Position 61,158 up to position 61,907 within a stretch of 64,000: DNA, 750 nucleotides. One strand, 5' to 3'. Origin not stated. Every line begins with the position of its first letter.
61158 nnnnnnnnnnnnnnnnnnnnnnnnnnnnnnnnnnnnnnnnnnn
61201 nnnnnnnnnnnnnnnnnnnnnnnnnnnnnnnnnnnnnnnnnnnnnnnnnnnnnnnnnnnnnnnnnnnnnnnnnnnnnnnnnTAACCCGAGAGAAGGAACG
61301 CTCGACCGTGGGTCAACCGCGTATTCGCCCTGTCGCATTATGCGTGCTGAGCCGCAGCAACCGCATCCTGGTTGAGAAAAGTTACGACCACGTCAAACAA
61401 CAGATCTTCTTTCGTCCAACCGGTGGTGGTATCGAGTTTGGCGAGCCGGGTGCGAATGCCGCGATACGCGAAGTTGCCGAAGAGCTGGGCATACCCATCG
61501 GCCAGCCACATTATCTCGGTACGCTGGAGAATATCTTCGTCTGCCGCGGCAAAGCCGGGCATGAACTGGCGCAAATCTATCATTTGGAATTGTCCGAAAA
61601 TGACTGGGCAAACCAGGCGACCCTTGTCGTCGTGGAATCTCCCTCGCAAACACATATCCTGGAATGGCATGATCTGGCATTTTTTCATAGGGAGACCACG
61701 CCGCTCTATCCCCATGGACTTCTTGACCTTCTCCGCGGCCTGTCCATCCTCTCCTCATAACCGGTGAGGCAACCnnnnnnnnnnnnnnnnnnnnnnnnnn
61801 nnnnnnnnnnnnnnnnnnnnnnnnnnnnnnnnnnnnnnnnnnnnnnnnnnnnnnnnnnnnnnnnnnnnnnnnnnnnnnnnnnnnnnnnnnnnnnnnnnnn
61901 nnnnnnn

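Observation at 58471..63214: HerA/FtsK-superfamily NTPase, archease, Nudix and RtcB in one tight gene string: a candidate expanded RNA-repair module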

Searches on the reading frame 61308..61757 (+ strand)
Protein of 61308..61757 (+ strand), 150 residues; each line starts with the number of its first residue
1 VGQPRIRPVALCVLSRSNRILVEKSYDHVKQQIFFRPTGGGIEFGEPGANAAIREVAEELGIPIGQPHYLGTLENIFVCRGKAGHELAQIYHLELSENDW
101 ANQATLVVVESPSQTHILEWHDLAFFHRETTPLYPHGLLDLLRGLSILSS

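Call 5: search_protein_families(library=pfam, proteins=[window:61308-61757:+], max_evalue=0.01)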
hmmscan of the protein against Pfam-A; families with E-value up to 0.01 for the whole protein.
window:61308-61757:+ (150 aa): 1 family
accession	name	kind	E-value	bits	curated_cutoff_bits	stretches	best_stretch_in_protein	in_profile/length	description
PF00293.34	NUDIX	-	1.2e-09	38.7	21.1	1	7-123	3-115/134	NUDIX domain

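Call 6: search_protein_families(library=ncbifam, proteins=[window:61308-61757:+], max_evalue=0.01)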
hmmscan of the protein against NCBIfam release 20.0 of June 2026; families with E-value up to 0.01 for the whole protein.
window:61308-61757:+ (150 aa): 8 families
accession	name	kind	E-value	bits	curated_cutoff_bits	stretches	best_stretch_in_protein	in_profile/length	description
NF001299.0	PRK00241.1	equivalog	5.9e-07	29.2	158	1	4-72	132-198/263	NAD(+) diphosphatase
NF006530.0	PRK08999.1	equivalog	8.1e-06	25.1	245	1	9-67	8-67/315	Nudix family hydrolase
NF007834.0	PRK10546.1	equivalog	3e-05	23.9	156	1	10-72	7-69/135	pyrimidine (deoxy)nucleoside triphosphate diphosphatase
TIGR02705.1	nudix_YtkD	equivalog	0.00026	20.6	154.4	1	38-72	50-84/156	RNA deprotection pyrophosphohydrolase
NF006961.0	PRK09438.1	equivalog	0.00032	20.2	103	1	31-68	30-67/151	dihydroneopterin triphosphate diphosphatase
NF001938.0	PRK00714.1-5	equivalog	0.00048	19.5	116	1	9-63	16-75/172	RNA pyrophosphohydrolase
TIGR00586.1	mutt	equivalog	0.0005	20.1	97.9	1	28-75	29-74/129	8-oxo-dGTP diphosphatase MutT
NF008044.0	PRK10776.1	equivalog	0.00096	19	148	1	18-77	16-75/130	8-oxo-dGTP diphosphatase MutT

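Call 37: find_homologous_proteins(query=window:61308-61757:+, max_evalue=0.00001)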
Query window:61308-61757:+ (150 aa): 88 proteins with E <= 0.00001 among 125 candidates.
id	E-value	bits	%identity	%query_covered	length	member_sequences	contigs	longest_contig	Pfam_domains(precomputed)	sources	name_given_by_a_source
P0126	4.5e-96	337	99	100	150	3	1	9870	PF00293.35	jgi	-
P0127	2.4e-45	172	58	92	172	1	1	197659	PF00293.35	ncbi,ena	-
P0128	8.5e-33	131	46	93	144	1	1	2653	PF00293.35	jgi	jgi:8-oxo-dGTP pyrophosphatase MutT (NUDIX family)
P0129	3.1e-32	129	49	93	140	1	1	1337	PF00293.35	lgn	-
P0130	1.1e-31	128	45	89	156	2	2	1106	PF00293.35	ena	-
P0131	7.0e-31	125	41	85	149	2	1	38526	PF00293.35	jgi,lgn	jgi:8-oxo-dGTP pyrophosphatase MutT (NUDIX family)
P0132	9.2e-31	125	44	96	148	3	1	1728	PF00293.35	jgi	-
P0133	2.1e-30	124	49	95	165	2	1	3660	PF00293.35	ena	-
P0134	3.7e-30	123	46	96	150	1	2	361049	PF00293.35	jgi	jgi:8-oxo-dGTP pyrophosphatase MutT (NUDIX family)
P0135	7.0e-30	122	47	92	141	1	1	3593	PF00293.35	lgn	-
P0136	7.3e-30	122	46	93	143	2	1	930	PF00293.35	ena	-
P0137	1.3e-29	121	44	83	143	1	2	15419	PF00293.35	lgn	-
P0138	2.6e-29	120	46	92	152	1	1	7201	PF00293.35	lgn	-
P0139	3.9e-29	119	46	93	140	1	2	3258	PF00293.35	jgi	jgi:8-oxo-dGTP pyrophosphatase MutT (NUDIX family)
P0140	4.4e-29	119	43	94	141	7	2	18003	PF00293.35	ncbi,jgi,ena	-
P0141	5.2e-29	119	47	93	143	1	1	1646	PF00293.35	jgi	jgi:8-oxo-dGTP pyrophosphatase MutT (NUDIX family)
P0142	5.3e-29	119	42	93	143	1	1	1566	PF00293.35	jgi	jgi:8-oxo-dGTP pyrophosphatase MutT (NUDIX family)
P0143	5.4e-29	119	47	93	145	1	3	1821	PF00293.35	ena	-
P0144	5.5e-29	119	44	96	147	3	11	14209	PF00293.35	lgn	-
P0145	7.8e-29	118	47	93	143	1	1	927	PF00293.35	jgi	-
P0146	8.0e-29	118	46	95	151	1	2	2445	PF00293.35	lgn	-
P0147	1.7e-28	117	43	100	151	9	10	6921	PF00293.35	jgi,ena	-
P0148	2.5e-28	117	45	93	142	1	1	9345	PF00293.35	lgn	-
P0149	2.6e-28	117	43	99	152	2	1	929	PF00293.35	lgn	-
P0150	2.8e-28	117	47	96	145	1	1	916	PF00293.35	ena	-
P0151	4.3e-28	116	47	93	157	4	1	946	PF00293.35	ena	-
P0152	4.4e-28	116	46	93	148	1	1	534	PF00293.35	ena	-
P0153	4.8e-28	116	46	92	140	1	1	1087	PF00293.35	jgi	jgi:8-oxo-dGTP pyrophosphatase MutT (NUDIX family)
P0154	4.9e-28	116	46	92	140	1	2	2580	PF00293.35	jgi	jgi:8-oxo-dGTP pyrophosphatase MutT (NUDIX family)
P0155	5.1e-28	116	44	100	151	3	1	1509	PF00293.35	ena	-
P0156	8.6e-28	115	45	93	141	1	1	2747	PF00293.35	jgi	jgi:8-oxo-dGTP pyrophosphatase MutT (NUDIX family)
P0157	1.7e-27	114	43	92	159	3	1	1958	PF00293.35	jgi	jgi:8-oxo-dGTP pyrophosphatase MutT (NUDIX family)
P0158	2.3e-27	114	43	99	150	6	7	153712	PF00293.35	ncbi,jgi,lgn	-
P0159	2.5e-27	114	46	93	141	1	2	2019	PF00293.35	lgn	-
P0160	2.5e-27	114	45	94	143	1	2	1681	PF00293.35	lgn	-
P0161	2.8e-27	113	45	93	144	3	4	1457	PF00293.35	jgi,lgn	jgi:8-oxo-dGTP pyrophosphatase MutT (NUDIX family)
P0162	2.9e-27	113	45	93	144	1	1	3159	PF00293.35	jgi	jgi:8-oxo-dGTP pyrophosphatase MutT (NUDIX family)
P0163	3.5e-27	113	45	93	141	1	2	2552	PF00293.35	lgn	-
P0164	4.0e-27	113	44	93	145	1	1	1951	PF00293.35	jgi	jgi:8-oxo-dGTP pyrophosphatase MutT (NUDIX family)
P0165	4.2e-27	113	45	92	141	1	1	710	PF00293.35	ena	-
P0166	5.6e-27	112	42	93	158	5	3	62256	PF00293.35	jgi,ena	-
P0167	9.1e-27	112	44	93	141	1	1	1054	PF00293.35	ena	-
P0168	9.5e-27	112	45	93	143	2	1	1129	PF00293.35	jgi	-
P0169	1.1e-26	111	45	93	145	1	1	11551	PF00293.35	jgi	jgi:8-oxo-dGTP pyrophosphatase MutT (NUDIX family)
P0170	1.5e-26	111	44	93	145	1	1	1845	PF00293.35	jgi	-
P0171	1.9e-26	111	43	95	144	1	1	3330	PF00293.35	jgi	jgi:8-oxo-dGTP pyrophosphatase MutT (NUDIX family)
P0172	3.5e-26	110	43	99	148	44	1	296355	PF00293.35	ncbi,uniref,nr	ncbi:NUDIX hydrolase [Pseudomonas arsenicoxydans]|uniref:NUDIX domain-containing protein n=1 Tax=Pse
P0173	3.9e-26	110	42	96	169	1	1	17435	PF00293.35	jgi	jgi:8-oxo-dGTP pyrophosphatase MutT (NUDIX family)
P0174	6.0e-26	109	44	93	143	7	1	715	PF00293.35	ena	-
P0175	8.4e-26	109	45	89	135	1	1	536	PF00293.35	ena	-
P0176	9.8e-26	108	45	93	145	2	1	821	PF00293.35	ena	-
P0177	1.2e-25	108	42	95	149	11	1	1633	PF00293.35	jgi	jgi:8-oxo-dGTP pyrophosphatase MutT (NUDIX family)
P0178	1.4e-25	108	45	93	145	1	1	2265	PF00293.35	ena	-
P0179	2.0e-25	107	43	91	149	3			PF00293.35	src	-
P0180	2.1e-25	107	43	92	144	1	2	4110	PF00293.35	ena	-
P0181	2.6e-25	107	44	94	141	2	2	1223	PF00293.35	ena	-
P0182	3.8e-25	106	45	93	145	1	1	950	PF00293.35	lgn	-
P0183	3.8e-25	106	45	93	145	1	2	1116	PF00293.35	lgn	-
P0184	5.0e-25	106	45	91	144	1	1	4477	PF00293.35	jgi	-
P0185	6.6e-25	106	46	94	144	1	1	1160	PF00293.35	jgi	-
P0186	7.1e-25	106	45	94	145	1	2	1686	PF00293.35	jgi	jgi:8-oxo-dGTP pyrophosphatase MutT (NUDIX family)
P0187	1.2e-24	105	44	91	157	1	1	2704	PF00293.35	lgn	-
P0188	2.1e-24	104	43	92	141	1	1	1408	PF00293.35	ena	-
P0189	2.4e-24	104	44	93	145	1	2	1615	PF00293.35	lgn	-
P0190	2.5e-24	104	44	92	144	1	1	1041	PF00293.35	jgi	jgi:8-oxo-dGTP pyrophosphatase MutT (NUDIX family)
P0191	2.5e-24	104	45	92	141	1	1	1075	PF00293.35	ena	-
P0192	4.5e-24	103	44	92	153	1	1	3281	PF00293.35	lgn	-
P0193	5.3e-24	103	42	91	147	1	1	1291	PF00293.35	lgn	-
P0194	1.2e-23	102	44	92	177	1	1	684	PF00293.35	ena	-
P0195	1.2e-23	102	42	95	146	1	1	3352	PF00293.35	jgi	jgi:ADP-ribose pyrophosphatase YjhB (NUDIX family)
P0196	1.6e-23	101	42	97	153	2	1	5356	PF00293.35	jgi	-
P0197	1.9e-23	101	43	93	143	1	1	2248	PF00293.35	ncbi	ncbi:MAG: NUDIX hydrolase [Chloroflexota bacterium]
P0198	2.4e-23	101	43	91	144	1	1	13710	PF00293.35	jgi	jgi:8-oxo-dGTP pyrophosphatase MutT (NUDIX family)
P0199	2.4e-23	101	45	94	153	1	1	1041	PF00293.35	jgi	jgi:8-oxo-dGTP pyrophosphatase MutT (NUDIX family)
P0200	2.5e-23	101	40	93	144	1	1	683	PF00293.35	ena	-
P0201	6.7e-23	99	40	93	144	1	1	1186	PF00293.35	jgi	jgi:ADP-ribose pyrophosphatase YjhB (NUDIX family)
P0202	9.0e-23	99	44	83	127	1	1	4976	PF00293.35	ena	-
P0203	9.4e-23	99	41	92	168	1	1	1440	PF00293.35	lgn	-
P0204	5.2e-22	96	48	69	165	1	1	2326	PF00293.35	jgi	-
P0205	2.0e-21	94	40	94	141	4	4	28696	PF00293.35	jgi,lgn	-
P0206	5.2e-21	93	40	94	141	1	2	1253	PF00293.35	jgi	-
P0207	1.6e-20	91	47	70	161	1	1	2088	PF00293.35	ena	-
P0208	3.4e-20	90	48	66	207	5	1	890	PF00293.35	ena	-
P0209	4.7e-20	90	38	88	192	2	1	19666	PF00293.35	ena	-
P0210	8.6e-20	89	38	88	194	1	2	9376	PF00293.35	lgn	-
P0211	4.8e-19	87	39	91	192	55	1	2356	PF00293.35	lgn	-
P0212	2.7e-15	74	35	91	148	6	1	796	PF00293.35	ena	-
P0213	3.1e-9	55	32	88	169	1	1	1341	PF00293.35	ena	-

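Call 38: find_encoding_contigs(protein=P0127, flank=8000, max_places=2)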
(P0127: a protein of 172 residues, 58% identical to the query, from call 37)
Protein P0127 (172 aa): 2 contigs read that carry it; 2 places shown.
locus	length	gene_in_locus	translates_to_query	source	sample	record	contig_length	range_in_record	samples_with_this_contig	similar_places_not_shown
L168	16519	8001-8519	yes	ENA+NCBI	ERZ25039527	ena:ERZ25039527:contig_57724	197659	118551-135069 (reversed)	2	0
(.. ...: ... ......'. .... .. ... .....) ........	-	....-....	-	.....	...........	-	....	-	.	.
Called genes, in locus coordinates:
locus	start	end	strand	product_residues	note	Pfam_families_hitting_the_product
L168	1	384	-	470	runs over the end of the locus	PF00288:GHMP_kinases_N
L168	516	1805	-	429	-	PF00483:NTP_transferase, PF24894:Hexapep_GlmU (weak), PF25247:LbH_GLGC, PF25084:LbH_EIF2B (faint), PF25087:GMPPB_C (faint)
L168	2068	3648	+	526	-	PF00535:Glycos_transf_2 (weak), PF13641:Glyco_tranf_2_3 (faint), PF00535:Glycos_transf_2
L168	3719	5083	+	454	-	PF02878:PGM_PMM_I, PF02879:PGM_PMM_II, PF02880:PGM_PMM_III, PF00408:PGM_PMM_IV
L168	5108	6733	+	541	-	PF05872:HerA_C (faint)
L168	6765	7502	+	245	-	-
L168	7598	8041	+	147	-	PF01951:Archease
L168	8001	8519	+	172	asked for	PF00293:NUDIX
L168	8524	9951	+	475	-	PF01139:RtcB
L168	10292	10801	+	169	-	-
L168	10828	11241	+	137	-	PF01894:YjbQ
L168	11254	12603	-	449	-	PF00072:Response_reg, PF07728:AAA_5 (faint), PF01078:Mg_chelatase (weak), PF00158:Sigma54_activat, PF14532:Sigma54_activ_2, PF00004:AAA (weak), PF25601:AAA_lid_14, PF02954:HTH_8 (weak), +1 more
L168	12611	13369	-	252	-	PF00512:HisKA, PF13581:HATPase_c_2 (weak), PF02518:HATPase_c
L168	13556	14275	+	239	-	PF00456:Transketolase_N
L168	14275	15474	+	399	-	PF02779:Transket_pyr, PF02780:Transketolase_C, PF22613:Transketolase_C_1 (weak)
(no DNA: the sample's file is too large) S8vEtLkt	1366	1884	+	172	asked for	PF00293:NUDIX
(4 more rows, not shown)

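Call 39: find_encoding_contigs(protein=P0126, flank=8000, max_places=2)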
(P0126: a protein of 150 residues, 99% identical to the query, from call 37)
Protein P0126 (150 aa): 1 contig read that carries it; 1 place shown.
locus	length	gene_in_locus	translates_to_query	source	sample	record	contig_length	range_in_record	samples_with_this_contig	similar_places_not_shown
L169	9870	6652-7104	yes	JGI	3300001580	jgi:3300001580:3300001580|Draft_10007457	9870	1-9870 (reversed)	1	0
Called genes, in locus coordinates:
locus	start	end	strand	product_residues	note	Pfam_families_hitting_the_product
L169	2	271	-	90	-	?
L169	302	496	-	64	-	-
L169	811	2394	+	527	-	PF00535:Glycos_transf_2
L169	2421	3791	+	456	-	PF02878:PGM_PMM_I, PF02879:PGM_PMM_II, PF02880:PGM_PMM_III, PF00408:PGM_PMM_IV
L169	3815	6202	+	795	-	-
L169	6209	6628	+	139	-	PF01951:Archease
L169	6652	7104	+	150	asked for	PF00293:NUDIX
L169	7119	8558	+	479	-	PF01139:RtcB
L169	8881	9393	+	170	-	-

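Call 41: search_protein_families(library=padloc, proteins=[window:61308-61757:+], max_evalue=0.01)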
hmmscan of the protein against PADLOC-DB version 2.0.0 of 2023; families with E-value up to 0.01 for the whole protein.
window:61308-61757:+ (150 aa): 1 family
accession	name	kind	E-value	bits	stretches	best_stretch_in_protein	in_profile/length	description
PDLC04899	PDC-S07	-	3.1e-06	24.9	1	9-72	9-72/135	-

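Call 42: find_encoding_contigs(protein=P0134, flank=6000, max_places=2)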
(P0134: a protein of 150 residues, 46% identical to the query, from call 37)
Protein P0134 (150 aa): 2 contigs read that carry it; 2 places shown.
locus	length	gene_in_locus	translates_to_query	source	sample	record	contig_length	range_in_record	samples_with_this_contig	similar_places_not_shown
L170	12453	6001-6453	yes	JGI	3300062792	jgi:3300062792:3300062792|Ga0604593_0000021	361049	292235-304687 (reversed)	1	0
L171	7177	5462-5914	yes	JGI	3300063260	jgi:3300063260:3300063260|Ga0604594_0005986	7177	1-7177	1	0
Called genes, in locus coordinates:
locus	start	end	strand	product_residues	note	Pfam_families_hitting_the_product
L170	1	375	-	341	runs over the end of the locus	PF00005:ABC_tran, PF13304:AAA_21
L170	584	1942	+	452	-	PF00069:Pkinase, PF07714:PK_Tyr_Ser-Thr, PF01636:APH (faint), PF03109:ABC1 (weak)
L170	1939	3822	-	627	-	-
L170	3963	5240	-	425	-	-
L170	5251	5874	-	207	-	PF07638:Sigma70_ECF (weak), PF04542:Sigma70_r2, PF08281:Sigma70_r4_2, PF04545:Sigma70_r4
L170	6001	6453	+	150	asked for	PF00293:NUDIX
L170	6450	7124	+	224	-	-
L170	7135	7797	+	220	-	-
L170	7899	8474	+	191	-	PF00149:Metallophos, PF12850:Metallophos_2, PF14582:Metallophos_3 (faint)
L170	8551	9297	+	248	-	PF13489:Methyltransf_23, PF13847:Methyltransf_31, PF08241:Methyltransf_11, PF08242:Methyltransf_12, PF13649:Methyltransf_25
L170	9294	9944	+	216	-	PF09851:SHOCT (weak), PF00542:Ribosomal_L12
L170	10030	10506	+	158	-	-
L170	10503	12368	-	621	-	PF00009:GTP_EFTU, PF01926:MMR_HSR1 (weak), PF03144:GTP_EFTU_D2, PF25461:Beta-barrel_SelB, PF09106:WHD_2nd_SelB, PF09107:WHD_3rd_SelB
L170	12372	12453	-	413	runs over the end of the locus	-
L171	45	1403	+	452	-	PF00069:Pkinase, PF07714:PK_Tyr_Ser-Thr, PF01636:APH (faint), PF03109:ABC1 (weak)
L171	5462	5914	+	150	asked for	PF00293:NUDIX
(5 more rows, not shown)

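Call 48: search_solved_structures(query=window:61308-61757:+, max_evalue=0.01)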
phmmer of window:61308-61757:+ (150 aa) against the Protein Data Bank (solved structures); distinct sequences matched with E-value up to 0.01: 9.
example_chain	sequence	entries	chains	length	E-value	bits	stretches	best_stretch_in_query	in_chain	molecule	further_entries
4kyx_A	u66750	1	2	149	2e-06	31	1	3-80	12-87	ADP-ribose pyrophosphatase MutT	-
3exq_A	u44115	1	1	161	0.00011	25.3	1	15-74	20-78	NUDIX family hydrolase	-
6ypb_A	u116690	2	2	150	0.0002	24.5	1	9-89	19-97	Geranyl diphosphate phosphohydrolase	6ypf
6fl4_A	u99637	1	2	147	0.00028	24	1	5-81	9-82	Nudix hydrolase 1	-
5gp0_E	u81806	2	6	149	0.00029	24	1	5-81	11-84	Nudix hydrolase 1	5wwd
6dby_A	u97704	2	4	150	0.00029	24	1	5-81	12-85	Nudix hydrolase 1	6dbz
4v14_A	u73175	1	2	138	0.00036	23.7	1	6-66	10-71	MUTATOR MUTT PROTEIN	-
2pqv_A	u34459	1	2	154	0.00085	22.4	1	33-123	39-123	MutT/nudix family protein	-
5wy6_E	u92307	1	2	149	0.002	21.2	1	5-81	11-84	Nudix hydrolase 1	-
